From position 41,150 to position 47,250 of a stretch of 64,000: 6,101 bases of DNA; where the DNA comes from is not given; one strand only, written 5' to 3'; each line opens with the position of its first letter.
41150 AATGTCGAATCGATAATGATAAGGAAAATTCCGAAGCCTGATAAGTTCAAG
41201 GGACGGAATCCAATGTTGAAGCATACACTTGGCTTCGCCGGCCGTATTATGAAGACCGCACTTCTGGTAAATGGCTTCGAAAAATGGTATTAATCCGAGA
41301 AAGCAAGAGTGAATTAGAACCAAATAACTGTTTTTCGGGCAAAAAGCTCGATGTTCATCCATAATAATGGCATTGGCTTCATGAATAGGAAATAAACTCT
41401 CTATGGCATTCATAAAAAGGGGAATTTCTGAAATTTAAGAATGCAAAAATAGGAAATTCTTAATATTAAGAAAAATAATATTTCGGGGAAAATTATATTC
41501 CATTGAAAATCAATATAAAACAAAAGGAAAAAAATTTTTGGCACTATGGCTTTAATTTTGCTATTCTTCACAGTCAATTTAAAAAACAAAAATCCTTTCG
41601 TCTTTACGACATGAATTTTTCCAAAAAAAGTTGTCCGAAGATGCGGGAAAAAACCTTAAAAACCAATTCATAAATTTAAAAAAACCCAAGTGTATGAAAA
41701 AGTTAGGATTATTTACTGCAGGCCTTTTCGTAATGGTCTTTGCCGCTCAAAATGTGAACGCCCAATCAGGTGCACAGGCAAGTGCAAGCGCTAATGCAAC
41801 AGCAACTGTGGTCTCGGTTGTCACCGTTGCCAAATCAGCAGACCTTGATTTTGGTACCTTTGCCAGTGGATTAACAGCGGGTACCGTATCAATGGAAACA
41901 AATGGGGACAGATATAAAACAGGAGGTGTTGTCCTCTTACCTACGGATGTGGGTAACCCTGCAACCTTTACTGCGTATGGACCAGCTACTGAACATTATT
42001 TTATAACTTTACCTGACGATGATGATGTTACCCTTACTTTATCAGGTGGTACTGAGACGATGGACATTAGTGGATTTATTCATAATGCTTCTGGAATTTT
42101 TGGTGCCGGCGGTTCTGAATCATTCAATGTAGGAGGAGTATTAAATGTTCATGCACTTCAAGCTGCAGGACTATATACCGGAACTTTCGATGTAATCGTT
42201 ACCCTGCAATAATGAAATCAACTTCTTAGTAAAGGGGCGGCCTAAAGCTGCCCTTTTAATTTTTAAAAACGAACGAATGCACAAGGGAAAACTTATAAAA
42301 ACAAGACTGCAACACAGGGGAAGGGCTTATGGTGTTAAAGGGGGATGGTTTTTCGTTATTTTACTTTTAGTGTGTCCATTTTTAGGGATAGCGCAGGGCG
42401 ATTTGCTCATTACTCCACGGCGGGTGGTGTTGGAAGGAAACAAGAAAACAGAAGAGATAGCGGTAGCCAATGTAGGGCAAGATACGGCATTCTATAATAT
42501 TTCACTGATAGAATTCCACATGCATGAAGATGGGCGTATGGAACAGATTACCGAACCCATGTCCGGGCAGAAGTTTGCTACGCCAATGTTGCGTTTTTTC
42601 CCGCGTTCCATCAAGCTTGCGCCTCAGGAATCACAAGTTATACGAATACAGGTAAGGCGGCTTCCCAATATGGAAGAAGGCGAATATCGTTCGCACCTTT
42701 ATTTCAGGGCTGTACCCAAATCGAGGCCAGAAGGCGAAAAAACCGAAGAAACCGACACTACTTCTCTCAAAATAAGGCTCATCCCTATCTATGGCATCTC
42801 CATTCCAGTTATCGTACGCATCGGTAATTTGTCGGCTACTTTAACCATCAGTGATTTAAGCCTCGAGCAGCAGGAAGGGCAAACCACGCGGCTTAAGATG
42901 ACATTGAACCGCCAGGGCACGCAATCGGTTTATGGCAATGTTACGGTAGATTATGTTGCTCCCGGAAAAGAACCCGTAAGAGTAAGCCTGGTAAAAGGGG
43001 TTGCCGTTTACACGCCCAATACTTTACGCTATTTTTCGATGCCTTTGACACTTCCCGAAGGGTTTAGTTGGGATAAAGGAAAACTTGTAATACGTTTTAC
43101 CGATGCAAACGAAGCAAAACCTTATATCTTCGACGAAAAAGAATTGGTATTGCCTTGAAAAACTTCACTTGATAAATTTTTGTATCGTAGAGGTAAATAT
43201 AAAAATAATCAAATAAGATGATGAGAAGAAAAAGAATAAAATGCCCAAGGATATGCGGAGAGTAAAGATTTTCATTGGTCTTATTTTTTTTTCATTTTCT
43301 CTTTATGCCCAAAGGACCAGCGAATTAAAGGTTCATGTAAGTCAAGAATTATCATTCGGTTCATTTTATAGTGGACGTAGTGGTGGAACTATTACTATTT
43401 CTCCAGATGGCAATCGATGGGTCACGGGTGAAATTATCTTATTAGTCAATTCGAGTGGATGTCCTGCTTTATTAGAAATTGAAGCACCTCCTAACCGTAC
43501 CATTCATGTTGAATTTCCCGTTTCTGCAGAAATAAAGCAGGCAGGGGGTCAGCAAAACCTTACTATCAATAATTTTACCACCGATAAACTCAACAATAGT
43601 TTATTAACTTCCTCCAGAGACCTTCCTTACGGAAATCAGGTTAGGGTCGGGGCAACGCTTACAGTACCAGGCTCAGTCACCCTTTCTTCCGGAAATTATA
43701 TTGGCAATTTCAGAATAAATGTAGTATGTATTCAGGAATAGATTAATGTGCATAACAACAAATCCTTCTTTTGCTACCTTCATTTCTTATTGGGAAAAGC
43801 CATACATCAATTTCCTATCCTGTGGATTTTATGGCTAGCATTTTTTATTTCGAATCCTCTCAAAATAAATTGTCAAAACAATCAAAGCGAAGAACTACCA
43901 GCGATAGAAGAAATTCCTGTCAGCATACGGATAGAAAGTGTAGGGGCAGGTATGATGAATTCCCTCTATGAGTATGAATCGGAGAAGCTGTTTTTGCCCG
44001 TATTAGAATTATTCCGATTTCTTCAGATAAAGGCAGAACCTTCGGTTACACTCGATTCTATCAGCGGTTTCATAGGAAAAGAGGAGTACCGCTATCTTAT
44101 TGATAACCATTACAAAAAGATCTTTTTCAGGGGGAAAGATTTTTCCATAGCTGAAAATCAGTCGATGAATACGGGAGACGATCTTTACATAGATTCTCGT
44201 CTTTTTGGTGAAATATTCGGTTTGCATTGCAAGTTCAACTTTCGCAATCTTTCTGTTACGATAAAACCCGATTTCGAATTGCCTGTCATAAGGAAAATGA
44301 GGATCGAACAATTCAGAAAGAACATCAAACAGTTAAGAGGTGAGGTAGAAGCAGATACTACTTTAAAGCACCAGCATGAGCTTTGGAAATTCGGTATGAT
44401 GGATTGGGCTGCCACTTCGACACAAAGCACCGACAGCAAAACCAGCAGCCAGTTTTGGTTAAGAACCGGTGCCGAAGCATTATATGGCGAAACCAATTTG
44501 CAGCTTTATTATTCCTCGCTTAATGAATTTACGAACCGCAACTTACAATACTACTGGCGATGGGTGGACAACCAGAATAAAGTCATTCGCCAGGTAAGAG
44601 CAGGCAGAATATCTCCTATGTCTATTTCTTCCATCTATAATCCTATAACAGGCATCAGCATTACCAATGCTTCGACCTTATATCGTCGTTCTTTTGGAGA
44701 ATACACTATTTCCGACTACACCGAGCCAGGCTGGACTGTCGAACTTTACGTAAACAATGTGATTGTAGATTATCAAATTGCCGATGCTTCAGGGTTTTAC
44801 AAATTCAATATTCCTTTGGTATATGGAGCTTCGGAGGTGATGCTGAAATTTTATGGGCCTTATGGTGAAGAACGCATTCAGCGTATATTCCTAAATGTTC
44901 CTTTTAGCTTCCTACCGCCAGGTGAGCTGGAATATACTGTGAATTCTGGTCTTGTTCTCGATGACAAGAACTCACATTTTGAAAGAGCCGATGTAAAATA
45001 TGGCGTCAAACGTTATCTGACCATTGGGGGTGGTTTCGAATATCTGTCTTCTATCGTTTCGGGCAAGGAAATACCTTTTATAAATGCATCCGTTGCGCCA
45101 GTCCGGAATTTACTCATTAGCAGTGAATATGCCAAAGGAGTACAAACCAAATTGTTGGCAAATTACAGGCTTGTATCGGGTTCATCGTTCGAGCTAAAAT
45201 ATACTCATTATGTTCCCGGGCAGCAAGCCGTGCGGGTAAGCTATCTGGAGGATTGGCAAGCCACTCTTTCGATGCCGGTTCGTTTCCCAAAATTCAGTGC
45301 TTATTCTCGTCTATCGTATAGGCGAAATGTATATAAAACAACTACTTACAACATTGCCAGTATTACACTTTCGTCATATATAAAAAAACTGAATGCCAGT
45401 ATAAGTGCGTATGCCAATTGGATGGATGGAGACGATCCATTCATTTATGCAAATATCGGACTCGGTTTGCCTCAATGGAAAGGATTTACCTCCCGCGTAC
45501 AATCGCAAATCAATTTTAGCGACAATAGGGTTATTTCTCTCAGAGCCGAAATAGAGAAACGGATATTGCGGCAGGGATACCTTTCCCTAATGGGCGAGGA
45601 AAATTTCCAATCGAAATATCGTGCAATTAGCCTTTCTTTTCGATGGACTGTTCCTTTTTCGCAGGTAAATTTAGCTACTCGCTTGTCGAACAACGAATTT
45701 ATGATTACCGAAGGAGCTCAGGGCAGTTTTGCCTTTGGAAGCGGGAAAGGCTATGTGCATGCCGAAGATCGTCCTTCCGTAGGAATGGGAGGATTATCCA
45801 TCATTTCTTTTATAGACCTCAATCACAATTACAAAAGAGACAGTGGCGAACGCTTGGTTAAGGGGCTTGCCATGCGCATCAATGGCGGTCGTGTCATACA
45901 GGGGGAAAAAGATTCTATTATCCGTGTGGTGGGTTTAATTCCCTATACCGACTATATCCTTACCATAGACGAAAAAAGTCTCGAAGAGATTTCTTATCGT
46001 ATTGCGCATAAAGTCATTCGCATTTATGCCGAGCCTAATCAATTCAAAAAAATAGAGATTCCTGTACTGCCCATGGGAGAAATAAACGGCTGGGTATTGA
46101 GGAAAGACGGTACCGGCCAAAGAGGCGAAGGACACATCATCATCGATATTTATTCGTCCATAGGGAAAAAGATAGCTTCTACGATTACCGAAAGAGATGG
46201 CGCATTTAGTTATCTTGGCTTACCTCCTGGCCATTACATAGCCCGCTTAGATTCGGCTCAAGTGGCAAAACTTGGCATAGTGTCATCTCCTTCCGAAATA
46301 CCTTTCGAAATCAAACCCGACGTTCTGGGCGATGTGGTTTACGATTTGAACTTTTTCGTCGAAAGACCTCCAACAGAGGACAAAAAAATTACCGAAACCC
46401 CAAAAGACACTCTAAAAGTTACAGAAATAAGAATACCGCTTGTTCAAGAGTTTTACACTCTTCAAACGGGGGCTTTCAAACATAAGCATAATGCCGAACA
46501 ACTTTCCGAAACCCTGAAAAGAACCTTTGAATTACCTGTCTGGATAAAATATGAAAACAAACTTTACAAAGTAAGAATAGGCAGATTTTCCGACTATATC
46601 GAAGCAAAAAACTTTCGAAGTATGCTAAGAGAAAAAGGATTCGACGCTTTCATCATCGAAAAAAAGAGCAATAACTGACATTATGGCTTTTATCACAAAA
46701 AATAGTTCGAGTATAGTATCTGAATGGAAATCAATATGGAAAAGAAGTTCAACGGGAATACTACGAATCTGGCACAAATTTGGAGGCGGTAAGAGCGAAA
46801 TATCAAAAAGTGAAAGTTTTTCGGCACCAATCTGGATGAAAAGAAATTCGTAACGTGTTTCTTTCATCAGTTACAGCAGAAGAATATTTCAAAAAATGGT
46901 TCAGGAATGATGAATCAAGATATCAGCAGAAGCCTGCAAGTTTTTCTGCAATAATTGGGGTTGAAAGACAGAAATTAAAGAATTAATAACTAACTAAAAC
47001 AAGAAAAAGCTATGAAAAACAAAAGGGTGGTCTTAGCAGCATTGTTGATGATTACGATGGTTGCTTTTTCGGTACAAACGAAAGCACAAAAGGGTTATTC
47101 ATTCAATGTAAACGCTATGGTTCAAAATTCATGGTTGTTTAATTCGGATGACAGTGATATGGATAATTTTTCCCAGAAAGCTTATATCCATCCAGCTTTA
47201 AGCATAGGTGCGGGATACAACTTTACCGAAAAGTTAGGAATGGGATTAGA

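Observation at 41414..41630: Compact divergent control region: sigma-54 -24/-12 promoter, 16-bp perfect palindrome and an opposing TAnnTTTG promoter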

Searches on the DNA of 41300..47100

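Call 41: search_rna_families(source=window, start=41300, end=47100, threshold=evalue, max_evalue=1)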
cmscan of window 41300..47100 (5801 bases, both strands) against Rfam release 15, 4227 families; matches with E-value up to 1: 0.
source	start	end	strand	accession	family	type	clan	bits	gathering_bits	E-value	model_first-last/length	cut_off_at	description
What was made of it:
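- Tried and rejected: Rfam found nothing in 41300-47100 (call 41).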
